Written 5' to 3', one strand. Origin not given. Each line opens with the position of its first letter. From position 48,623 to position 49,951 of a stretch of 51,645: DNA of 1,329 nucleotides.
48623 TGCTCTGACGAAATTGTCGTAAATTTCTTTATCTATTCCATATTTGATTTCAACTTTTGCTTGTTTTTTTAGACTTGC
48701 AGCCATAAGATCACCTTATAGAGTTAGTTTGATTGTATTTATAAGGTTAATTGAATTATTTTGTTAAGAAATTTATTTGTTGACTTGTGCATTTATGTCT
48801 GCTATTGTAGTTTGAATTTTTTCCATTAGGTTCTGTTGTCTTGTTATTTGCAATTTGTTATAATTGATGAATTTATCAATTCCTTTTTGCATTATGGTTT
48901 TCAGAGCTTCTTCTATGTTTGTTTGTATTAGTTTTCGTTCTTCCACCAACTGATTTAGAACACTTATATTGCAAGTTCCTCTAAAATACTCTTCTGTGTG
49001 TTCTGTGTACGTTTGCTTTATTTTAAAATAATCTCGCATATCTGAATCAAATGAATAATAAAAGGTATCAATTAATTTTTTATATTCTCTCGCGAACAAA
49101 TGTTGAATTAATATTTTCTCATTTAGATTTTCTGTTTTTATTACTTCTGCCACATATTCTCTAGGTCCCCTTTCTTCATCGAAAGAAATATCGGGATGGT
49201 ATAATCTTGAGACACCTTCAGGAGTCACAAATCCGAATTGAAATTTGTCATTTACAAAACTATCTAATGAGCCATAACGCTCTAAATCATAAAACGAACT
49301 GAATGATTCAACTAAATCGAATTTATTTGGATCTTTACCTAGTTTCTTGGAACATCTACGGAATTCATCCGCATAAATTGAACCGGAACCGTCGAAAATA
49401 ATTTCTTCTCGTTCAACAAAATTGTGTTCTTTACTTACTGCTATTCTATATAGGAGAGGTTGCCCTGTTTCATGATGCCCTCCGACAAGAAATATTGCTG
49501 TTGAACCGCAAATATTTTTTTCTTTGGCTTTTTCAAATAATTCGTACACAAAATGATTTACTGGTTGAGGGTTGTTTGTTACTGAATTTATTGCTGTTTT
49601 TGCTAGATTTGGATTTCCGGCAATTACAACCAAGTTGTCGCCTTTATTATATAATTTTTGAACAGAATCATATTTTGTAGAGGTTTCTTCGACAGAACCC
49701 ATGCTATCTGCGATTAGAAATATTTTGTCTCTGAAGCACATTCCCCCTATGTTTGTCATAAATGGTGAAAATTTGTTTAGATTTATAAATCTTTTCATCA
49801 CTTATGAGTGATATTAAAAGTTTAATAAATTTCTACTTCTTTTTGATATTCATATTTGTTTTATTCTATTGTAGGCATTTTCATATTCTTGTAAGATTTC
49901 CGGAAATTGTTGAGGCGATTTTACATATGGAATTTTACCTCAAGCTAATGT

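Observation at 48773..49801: Orphan, highly divergent proteasome-beta-like protein with a long helical tail, next to an AAA+ ATPase in an accessory island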

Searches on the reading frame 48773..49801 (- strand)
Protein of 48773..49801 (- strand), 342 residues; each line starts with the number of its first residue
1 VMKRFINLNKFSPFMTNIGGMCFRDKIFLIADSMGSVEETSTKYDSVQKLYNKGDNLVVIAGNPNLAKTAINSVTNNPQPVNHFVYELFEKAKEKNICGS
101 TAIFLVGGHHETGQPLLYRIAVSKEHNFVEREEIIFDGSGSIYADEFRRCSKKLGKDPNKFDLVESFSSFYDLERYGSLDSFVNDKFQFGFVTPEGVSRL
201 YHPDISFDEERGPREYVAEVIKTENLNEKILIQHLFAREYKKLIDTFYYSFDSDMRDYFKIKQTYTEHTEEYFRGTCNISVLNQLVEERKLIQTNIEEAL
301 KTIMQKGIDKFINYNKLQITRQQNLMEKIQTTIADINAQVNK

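Call 3: search_protein_families(library=pfam, proteins=[window:48773-49801:-], max_evalue=1)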
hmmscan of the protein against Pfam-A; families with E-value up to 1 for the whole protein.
window:48773-49801:- (342 aa): 1 family
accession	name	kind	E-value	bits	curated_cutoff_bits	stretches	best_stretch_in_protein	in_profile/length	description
PF06576.17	DUF1133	-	0.053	13.4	23.1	1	272-310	36-74/176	Protein of unknown function (DUF1133)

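Call 4: search_solved_structures(query=window:48773-49801:-, max_evalue=10, show_alignments=3)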
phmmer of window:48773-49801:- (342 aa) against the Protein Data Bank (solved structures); distinct sequences matched with E-value up to 10: 2.
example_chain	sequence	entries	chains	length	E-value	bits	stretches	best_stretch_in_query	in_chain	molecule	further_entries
3qrx_A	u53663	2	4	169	0.06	16.1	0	136-180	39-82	Centrin | Caltractin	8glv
2lio_A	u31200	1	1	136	0.32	13.7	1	246-296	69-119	Uncharacterized protein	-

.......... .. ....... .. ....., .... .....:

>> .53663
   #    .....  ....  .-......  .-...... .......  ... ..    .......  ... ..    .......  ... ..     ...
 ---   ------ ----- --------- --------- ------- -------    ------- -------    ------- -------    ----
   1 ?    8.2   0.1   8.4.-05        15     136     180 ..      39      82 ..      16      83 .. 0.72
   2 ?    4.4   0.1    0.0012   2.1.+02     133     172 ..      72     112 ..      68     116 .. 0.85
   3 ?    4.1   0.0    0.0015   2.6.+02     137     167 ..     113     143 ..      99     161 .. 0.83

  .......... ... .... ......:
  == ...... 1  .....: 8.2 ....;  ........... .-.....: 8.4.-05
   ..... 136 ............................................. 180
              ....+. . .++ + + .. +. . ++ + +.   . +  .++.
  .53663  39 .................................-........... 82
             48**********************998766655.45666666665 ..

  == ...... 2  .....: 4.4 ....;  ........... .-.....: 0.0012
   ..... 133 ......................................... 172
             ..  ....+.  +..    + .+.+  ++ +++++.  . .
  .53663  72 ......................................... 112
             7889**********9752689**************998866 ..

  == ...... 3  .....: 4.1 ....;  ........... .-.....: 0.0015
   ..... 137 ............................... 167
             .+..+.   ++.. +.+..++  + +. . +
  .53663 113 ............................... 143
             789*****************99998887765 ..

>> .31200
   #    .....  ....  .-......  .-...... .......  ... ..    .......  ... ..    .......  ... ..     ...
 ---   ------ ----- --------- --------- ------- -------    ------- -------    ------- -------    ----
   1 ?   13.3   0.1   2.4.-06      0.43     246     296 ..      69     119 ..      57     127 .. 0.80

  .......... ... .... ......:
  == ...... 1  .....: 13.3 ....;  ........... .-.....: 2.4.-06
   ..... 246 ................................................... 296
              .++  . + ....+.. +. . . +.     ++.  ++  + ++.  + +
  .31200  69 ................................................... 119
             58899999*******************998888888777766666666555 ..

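Call 7: find_homologous_proteins(query=window:48773-49801:-, max_evalue=0.01)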
Query window:48773-49801:- (342 aa): 4 proteins with E <= 0.01 among 1400 candidates.
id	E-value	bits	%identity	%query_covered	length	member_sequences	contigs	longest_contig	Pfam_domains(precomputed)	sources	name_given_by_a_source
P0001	3.2e-216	735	100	96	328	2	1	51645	-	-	-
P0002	8.1e-27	113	30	85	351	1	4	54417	-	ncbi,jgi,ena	-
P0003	3.4e-15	74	25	96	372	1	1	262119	-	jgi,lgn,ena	-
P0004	4.1e-15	74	25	92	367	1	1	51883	-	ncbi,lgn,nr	ncbi:hypothetical protein JW756_05205 [Candidatus Woesearchaeota archaeon]|nr:hypothetical protein [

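Call 12: search_solved_structures(query=A1, max_evalue=10, show_alignments=3)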
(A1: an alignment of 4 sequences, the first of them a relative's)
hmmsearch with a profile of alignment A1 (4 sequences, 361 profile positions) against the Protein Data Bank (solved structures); distinct sequences matched with E-value up to 10: 6.
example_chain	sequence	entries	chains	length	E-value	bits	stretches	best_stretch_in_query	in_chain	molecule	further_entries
1u5u_A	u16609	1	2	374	0.062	15.5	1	196-254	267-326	Allene oxide synthase-lipoxygenase protein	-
8ro2_TF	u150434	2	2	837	0.11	14.7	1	265-353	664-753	Tuftelin-interacting protein 11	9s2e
3dy5_A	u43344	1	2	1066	0.2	13.8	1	196-254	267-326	Allene oxide synthase-lipoxygenase protein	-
8ysx_F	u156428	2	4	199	1.2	11.2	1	142-171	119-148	Proteasome subunit beta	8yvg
6avo_A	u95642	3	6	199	1.3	11.1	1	142-171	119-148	Proteasome subunit beta type-9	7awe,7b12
6e5b_N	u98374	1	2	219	1.6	10.9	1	142-171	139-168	Proteasome subunit beta type-9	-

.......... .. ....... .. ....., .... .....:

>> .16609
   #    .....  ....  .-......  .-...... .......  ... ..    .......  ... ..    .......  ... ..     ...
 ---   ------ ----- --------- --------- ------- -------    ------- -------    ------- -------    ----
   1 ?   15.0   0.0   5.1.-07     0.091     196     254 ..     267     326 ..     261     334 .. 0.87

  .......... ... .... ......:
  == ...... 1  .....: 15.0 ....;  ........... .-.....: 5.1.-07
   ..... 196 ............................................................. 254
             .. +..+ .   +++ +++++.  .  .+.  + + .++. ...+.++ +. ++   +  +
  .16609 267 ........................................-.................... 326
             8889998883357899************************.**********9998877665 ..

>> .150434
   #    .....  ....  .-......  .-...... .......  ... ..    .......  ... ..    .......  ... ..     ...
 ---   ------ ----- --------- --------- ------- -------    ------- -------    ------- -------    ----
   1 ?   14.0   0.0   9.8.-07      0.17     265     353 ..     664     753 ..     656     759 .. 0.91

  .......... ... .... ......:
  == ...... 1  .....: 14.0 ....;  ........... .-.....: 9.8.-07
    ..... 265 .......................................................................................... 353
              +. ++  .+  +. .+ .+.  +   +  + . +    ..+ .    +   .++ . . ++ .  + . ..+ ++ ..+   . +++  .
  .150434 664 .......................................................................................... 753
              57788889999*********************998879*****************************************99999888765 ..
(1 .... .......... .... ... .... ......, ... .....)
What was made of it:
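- Tried and rejected: A 4-sequence profile against PDB gave only E about 1 to PSMB9 (call 12).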

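Call 13: search_protein_families(library=pfam, alignment_id=A1, max_evalue=10)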
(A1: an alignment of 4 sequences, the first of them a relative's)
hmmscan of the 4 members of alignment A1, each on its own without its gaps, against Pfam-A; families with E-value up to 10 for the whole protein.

A. member 1, P0001 (328 aa): 3 families
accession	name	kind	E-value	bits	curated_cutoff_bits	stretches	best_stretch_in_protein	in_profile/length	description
PF16034.10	JAKMIP_CC3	-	0.0097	16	30.2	1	241-317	80-160/200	JAKMIP CC3 domain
PF06576.17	DUF1133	-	0.049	13.5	23.1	1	258-296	36-74/176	Protein of unknown function (DUF1133)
PF10388.15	YkuI_C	-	0.072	13.4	26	1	284-326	5-47/166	EAL-domain associated signalling protein domain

B. families by the number of members that match (of 4 scanned): 4 families
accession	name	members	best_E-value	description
PF16034.10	JAKMIP_CC3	1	0.0097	JAKMIP CC3 domain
PF01099.22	Uteroglobin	1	0.035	Uteroglobin family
PF06576.17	DUF1133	1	0.049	Protein of unknown function (DUF1133)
PF10388.15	YkuI_C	1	0.072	EAL-domain associated signalling protein domain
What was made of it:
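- There is no DUF2121 Pfam hit (calls 3, 13).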

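Call 14: find_encoding_contigs(protein=P0002, flank=8000, max_places=4)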
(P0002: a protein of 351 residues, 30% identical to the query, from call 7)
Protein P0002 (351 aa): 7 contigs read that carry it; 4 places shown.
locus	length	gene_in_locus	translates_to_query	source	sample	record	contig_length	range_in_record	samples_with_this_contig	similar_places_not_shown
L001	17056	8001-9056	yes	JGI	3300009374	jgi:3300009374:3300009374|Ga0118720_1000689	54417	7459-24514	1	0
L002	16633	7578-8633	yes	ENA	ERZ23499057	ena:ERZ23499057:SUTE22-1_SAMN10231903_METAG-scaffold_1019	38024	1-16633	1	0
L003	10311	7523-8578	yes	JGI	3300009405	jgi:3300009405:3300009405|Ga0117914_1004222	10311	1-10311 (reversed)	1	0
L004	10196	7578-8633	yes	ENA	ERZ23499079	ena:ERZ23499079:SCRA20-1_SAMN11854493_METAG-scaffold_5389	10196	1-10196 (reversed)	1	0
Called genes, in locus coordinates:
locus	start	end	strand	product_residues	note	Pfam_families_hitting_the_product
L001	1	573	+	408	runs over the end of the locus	PF12704:MacB_PCD, PF02687:FtsX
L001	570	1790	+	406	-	PF12704:MacB_PCD, PF02687:FtsX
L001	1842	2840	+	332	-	-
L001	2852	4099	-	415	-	PF03193:RsgA_GTPase (faint), PF00009:GTP_EFTU, PF03144:GTP_EFTU_D2 (weak), PF09173:eIF2_C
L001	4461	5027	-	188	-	PF01092:Ribosomal_S6e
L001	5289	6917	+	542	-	PF00118:Cpn60_TCP1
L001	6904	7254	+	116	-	-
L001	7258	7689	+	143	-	-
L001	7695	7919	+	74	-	-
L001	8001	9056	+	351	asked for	-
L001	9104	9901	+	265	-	PF04414:tRNA_deacylase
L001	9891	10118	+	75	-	PF07866:DUF1653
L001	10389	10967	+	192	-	PF13473:Cupredoxin_1 (weak)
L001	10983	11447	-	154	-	-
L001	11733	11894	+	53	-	-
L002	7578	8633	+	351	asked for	-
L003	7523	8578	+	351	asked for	-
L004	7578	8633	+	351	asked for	-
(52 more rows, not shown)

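Call 15: find_encoding_contigs(protein=P0003, flank=8000, max_places=3)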
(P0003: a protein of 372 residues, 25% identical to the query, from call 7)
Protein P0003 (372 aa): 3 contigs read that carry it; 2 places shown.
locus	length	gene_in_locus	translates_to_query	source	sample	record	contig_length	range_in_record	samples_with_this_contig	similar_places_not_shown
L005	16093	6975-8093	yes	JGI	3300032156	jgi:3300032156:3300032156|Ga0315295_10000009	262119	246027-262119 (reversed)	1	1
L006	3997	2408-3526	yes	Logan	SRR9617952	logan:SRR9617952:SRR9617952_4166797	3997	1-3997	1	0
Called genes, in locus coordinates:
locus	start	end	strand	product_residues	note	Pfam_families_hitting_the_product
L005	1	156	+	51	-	?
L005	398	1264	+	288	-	PF02899:Phage_int_SAM_1, PF13495:Phage_int_SAM_4, PF00589:Phage_integrase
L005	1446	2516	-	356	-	PF00091:Tubulin, PF12327:FtsZ_C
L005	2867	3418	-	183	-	-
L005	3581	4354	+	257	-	PF08668:HDOD (weak), PF01966:HD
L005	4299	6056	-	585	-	PF04675:DNA_ligase_A_N, PF01068:DNA_ligase_A_M, PF04679:DNA_ligase_A_C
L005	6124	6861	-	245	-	PF02535:Zip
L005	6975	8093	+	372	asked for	-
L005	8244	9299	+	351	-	PF01637:ATPase_2 (faint), PF13191:AAA_16, PF00931:NB-ARC, PF05729:NACHT, PF07728:AAA_5 (faint), PF13401:AAA_22, PF00004:AAA (weak), PF22703:Cdc6_lid, +2 more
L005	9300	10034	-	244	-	-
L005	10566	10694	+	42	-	-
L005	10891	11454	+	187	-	PF01300:Sua5_yciO_yrdC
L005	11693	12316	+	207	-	PF14582:Metallophos_3 (faint), PF00149:Metallophos, PF12850:Metallophos_2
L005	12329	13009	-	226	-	PF00696:AA_kinase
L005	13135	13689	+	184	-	PF13521:AAA_28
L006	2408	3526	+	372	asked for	-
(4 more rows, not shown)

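Call 16: find_encoding_contigs(protein=P0004, flank=8000, max_places=3)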
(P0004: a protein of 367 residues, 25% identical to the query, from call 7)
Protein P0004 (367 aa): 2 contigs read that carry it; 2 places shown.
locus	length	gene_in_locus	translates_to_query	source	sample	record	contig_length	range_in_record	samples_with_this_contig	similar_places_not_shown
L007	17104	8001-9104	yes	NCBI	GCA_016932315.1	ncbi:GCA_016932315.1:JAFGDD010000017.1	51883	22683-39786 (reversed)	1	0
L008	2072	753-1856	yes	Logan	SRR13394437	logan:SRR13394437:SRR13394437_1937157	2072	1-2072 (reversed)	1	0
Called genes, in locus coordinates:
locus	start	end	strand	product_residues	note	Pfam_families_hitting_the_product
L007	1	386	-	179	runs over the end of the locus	-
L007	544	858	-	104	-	PF04032:Rpr2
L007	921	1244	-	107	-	-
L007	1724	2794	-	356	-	PF00091:Tubulin, PF12327:FtsZ_C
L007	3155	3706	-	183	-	-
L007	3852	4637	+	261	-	PF01966:HD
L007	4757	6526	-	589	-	PF04675:DNA_ligase_A_N, PF01068:DNA_ligase_A_M, PF04679:DNA_ligase_A_C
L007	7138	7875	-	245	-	PF02535:Zip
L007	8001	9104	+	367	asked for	-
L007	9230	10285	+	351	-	PF01637:ATPase_2 (weak), PF13191:AAA_16, PF00931:NB-ARC, PF24883:NPHP3_N (faint), PF05729:NACHT, PF13401:AAA_22, PF00004:AAA (weak), PF22703:Cdc6_lid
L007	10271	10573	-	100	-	-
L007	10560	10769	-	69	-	-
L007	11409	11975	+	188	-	PF01300:Sua5_yciO_yrdC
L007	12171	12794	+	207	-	PF14582:Metallophos_3 (faint), PF00149:Metallophos, PF12850:Metallophos_2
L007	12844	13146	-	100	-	-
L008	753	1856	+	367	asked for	-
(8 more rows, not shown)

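Call 17: search_protein_representatives(protein=window:48773-49801:-)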
Query: 342 residues. Proteins with E-value up to 0.001 (for the whole library): 62; up to 1e-10: 21; up to 1e-30: 1. The best 62 are listed.
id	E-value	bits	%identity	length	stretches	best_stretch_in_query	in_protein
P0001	1.0e-216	735.0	100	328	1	15-342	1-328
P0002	2.6e-27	112.7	31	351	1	26-316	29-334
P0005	3.5e-22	95.8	29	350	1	27-321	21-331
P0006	1.9e-21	93.4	25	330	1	26-316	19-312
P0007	1.9e-18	83.5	28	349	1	26-329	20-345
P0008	7.0e-18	81.7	24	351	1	25-316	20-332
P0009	1.1e-17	81.1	28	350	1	23-322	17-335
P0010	4.0e-17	79.2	25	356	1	25-327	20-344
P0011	4.9e-17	78.9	26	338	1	15-322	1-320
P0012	5.6e-16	75.4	28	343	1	15-329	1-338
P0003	1.1e-15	74.4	30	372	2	129-323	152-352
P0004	1.3e-15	74.2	30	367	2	132-327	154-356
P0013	2.1e-14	70.2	28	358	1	61-324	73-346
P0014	6.6e-14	68.6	26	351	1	36-315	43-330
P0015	2.8e-13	66.5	26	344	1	16-317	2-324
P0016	3.2e-13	66.3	28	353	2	124-316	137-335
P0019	1.1e-11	61.3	27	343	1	29-302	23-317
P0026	7.3e-09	52.0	31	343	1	26-219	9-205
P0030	4.7e-08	49.4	24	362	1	23-330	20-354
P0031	8.1e-08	48.6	26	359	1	25-208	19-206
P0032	1.5e-07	47.7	29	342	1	43-207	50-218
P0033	2.0e-07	47.3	31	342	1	15-208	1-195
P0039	1.2e-06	44.8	31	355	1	18-218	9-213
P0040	1.3e-06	44.7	27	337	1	27-218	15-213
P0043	4.6e-06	42.8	29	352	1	3-210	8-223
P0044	8.2e-06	42.0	30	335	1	30-271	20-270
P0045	1.4e-05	41.3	27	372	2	162-323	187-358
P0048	2.5e-05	40.4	22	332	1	104-325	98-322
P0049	3.0e-05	40.1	26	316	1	25-269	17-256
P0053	4.7e-05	39.5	27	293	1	46-207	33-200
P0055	9.4e-05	38.5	28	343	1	26-216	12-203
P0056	1.1e-04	38.3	27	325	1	19-247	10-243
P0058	1.4e-04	37.9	25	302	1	29-232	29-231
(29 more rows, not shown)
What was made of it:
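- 62 clusters, typically 300-370 aa (call 17).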

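Call 30: predict_structure(alignment_id=A2)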
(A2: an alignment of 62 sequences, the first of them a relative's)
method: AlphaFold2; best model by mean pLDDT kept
length: 328 residues; sequences in the alignment: 62
mean_pLDDT: 95.3   pTM: 0.92
mean pLDDT of the five models: 95.3, 94.9, 94.7, 94.5, 93.9
residues with pLDDT >= 90: 295; 70-90: 24; 50-70: 9; < 50: 0
segments of 3 or more residues with pLDDT < 50: none
pLDDT, mean of each block of 10 residues (from residue 1): 97 98 91 97 97 97 97 98 94 98 98 97 97 96 93 98 96 98 98 89 89 66 91 98 98 98 98 98 98 96 98 98 97
secondary structure, 60 per line:
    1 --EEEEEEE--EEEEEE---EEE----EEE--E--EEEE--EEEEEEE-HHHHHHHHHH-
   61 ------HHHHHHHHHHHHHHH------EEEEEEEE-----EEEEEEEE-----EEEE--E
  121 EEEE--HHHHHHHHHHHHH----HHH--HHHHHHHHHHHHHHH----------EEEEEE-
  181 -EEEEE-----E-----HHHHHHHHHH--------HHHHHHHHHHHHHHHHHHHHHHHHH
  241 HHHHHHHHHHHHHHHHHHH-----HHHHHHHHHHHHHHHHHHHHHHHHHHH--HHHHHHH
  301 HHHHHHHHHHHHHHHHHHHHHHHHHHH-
elements in order: E3-9 E12-17 E21-23 E28-30 E36-39 E42-48 H50-59 H67-81 E88-95 E101-108 E114-117 E120-124 H127-139 H149-163 E174-179 E182-186 H198-207 H216-259 H265-291 H294-327
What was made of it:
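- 48773..49759 (-): Revised gene: 328 codons plus stop, starting ATG-ACA (Met-Thr-Asn-Ile-Gly-Gly). Proteasome-beta-like Ntn hydrolase with a C-terminal helical arm. AF2 pLDDT 95.3, pTM 0.92 (call 30).
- On Proteasome-like Ntn hydrolase superfamily (T1-type): AF2 pLDDT 95.3 (call 30).
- Checked: The helical tail is confirmed: helices at 216-259, 265-291 and 294-327 (call 30).
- The monomer model is very confident, with a fixed arm orientation (pTM 0.92, call 30).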

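Call 34: fold_search(model_id=the predicted structure, library=pdb)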
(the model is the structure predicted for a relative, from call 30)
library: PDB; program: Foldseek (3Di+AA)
matches with E <= 10: 1258; with E <= 0.001: 661
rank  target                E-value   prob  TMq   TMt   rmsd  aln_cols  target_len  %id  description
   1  9f9p_I                5.8e-10  1.00  0.48  0.70   5.3       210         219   18  CryoEM structure of recombinant Trypanosoma cruzi apo proteasome 20S subunit (released 2024-12-25)
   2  7dr6_J                2.7e-09  1.00  0.47  0.69   3.7       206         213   14  PA28alpha-beta in complex with immunoproteasome (released 2021-01-20)
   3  8fz5_K                3.5e-09  1.00  0.46  0.73   5.3       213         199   12  The PI31-free Bovine 20S proteasome (released 2023-07-05)
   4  9gbk_Y                3.7e-09  1.00  0.44  0.71   4.9       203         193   14  Blm10-20S proteasome complex from pre1-1 (released 2024-09-11)
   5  8adn_J                4.2e-09  1.00  0.42  0.68   4.3       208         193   15  Vairimorpha necatrix 20S proteasome from spores (released 2022-11-23)
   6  8qyn_O                4.7e-09  1.00  0.45  0.72   3.6       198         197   16  Human 20S proteasome assembly intermediate structure 5 (released 2024-02-21)
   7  1ryp_K                5.8e-09  1.00  0.46  0.73   3.5       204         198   13  CRYSTAL STRUCTURE OF THE 20S PROTEASOME FROM YEAST AT 2.4 ANGSTROMS RESOLUTION (released 1998-04-15)
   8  8ysx_U                6.8e-09  1.00  0.46  0.70   3.7       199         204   12  canine immunoproteasome 20S subunit in complex with compound 2 (released 2024-07-31)
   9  8azk_K                6.8e-09  1.00  0.46  0.72   5.2       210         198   12  Bovine 20S proteasome, untreated (released 2024-03-20)
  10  8adn_H                7.6e-09  1.00  0.45  0.66   3.0       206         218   16  Vairimorpha necatrix 20S proteasome from spores (released 2022-11-23)
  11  5lf6_J                7.6e-09  1.00  0.46  0.74   4.1       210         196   12  Human 20S proteasome complex with Z-LLY-ketoaldehyde at 2.1 Angstrom (released 2016-08-17)
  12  8ysx_T                7.6e-09  1.00  0.46  0.73   4.1       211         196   12  canine immunoproteasome 20S subunit in complex with compound 2 (released 2024-07-31)
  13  6tu3_K                7.6e-09  1.00  0.46  0.73   4.3       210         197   12  Rat 20S proteasome (released 2020-05-13)
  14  8rvl_1                8.5e-09  1.00  0.46  0.68   4.8       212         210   17  Proteasomal late precursor complex from pre1-1 (released 2024-09-11)
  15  3unb_I                9.0e-09  1.00  0.47  0.72   3.4       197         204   11  Mouse constitutive 20S proteasome in complex with PR-957 (released 2012-02-29)
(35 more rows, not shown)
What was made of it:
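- On Proteasome-like Ntn hydrolase superfamily (T1-type): Foldseek PDB top 50 are all 20S beta subunits, E 6e-10 to 3.5e-8, TM (target) 0.60-0.76 (call 34).
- The 50 best Foldseek PDB hits are all 20S beta subunits (call 34).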

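Call 38: find_related_loci(query=A3, collection=genome_contigs, flank=8000)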
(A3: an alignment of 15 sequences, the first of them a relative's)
Query A3 (328 aa) in genome_contigs; peptide patterns used: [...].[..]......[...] (x = any residue, [..] = any of these).
11 stretches matched a pattern; 4 encode a relative of the query (tblastn E <= 1e-3); 4 distinct loci.
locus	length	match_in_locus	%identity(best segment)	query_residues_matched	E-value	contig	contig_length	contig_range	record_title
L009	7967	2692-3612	30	9-300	4e-34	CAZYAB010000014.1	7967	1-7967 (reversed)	MAG TPA_asm: uncultured Methanosarcinales archaeon isolate SRP077602_co2_46 genome assembly, contig: NODE_13563_length_7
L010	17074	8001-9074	25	1-315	7e-23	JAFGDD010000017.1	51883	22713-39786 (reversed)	MAG: Candidatus Woesearchaeota archaeon isolate Zod_Metabat.1155 k87_9020229, whole genome shotgun sequence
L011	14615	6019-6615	25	123-315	8e-20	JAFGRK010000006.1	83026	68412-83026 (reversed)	MAG: Candidatus Woesearchaeota archaeon isolate Zod_Metabat.825 k87_3694117, whole genome shotgun sequence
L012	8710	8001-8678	28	1-206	2e-16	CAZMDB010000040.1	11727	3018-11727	MAG TPA_asm: uncultured Methanosarcinales archaeon isolate SRP252850_co1_224 genome assembly, contig: NODE_10484_length_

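Call 39: find_homologous_proteins(query=A2, max_evalue=0.001)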
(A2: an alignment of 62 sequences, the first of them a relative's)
Query A2 (62 sequences) (328 aa, profile of the alignment): 14 proteins with E <= 0.001 among 6368 candidates.
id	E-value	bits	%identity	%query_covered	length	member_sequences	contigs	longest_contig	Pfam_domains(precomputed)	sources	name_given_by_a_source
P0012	1.8e-113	397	25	97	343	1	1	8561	-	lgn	-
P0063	6.0e-110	386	25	96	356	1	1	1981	-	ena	-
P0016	1.3e-106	375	24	91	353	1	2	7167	-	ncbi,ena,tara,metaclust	tara:strand:+ start:895 stop:1956 length:1062 start_codon:yes stop_codon:yes gene_type:complete|meta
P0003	1.1e-99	352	25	100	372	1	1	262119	-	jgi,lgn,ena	-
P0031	3.9e-80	288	26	71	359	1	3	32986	-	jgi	jgi:20S proteasome alpha/beta subunit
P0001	5.4e-76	274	100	100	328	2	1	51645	-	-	-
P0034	9.9e-74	267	26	84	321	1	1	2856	-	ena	-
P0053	8.4e-73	263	33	31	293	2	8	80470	-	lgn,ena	-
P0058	6.5e-68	247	25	61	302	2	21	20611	-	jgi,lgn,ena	-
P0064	7.0e-63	231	34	26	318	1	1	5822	-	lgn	-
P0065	5.0e-58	215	26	58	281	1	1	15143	-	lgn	-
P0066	1.4e-57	213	26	54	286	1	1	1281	-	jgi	jgi:hypothetical protein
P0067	3.5e-57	212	27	56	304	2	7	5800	-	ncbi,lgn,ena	-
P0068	2.4e-48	183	28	32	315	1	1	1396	-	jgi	jgi:hypothetical protein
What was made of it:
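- Tried and rejected: The word-indexed search with the profile returned only 14 proteins (call 39).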
